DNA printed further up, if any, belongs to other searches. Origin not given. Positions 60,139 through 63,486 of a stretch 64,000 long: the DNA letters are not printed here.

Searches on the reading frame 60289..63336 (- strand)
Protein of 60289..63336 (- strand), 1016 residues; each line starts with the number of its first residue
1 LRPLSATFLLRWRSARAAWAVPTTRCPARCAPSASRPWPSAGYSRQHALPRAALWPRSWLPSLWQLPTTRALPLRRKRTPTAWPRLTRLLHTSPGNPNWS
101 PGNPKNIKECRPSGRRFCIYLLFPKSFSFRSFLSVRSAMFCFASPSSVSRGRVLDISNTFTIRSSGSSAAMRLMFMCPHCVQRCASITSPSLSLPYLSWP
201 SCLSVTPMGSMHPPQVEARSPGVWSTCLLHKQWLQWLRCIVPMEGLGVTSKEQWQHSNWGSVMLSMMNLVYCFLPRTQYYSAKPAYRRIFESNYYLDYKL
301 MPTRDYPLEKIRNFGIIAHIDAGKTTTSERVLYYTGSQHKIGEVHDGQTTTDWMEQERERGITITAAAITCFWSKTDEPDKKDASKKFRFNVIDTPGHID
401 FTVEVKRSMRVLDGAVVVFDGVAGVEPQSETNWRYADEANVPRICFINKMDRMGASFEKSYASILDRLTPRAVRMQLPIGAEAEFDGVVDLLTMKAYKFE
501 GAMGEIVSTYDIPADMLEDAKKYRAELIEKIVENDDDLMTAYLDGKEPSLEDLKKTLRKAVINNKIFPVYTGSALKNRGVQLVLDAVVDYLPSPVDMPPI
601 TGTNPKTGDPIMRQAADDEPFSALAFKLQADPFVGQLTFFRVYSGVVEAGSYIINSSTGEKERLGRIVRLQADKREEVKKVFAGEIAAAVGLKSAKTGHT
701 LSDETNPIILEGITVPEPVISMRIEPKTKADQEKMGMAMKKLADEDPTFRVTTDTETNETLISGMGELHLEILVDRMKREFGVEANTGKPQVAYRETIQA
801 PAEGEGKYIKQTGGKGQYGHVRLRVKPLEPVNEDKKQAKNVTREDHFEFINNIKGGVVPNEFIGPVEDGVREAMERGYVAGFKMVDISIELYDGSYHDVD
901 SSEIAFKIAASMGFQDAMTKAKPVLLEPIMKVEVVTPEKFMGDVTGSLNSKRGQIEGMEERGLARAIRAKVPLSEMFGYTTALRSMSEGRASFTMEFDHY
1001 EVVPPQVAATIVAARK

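Call 101: search_protein_families(library=pfam, proteins=[window:60289-63336:-], max_evalue=0.001)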
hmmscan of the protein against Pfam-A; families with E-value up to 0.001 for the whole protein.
window:60289-63336:- (1016 aa): 7 families
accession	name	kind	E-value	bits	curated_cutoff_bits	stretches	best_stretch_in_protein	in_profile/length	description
PF00009.33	GTP_EFTU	-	7.1e-62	208.8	26.5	1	309-593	1-188/188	Elongation factor Tu GTP binding domain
PF03764.24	EFG_IV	-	1.6e-39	134.8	24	1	790-922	1-121/121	Elongation factor G, domain IV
PF14492.12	EFG_III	-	8.3e-34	115.9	27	1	715-789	1-75/75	Elongation Factor G, domain III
PF00679.30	EFG_C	-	4e-30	104.1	27.9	1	924-1009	1-87/89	Elongation factor G C-terminus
PF22042.2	EF-G_D2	-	2.4e-15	56.9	27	1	620-703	1-83/84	Elongation factor G domain 2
PF03144.31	GTP_EFTU_D2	-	1.1e-14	55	30.3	1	635-701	1-72/73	Elongation factor Tu domain 2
PF16658.11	RF3_C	-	2.5e-06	27.8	40.1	1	718-801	9-92/132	Class II release factor RF3, C-terminal domain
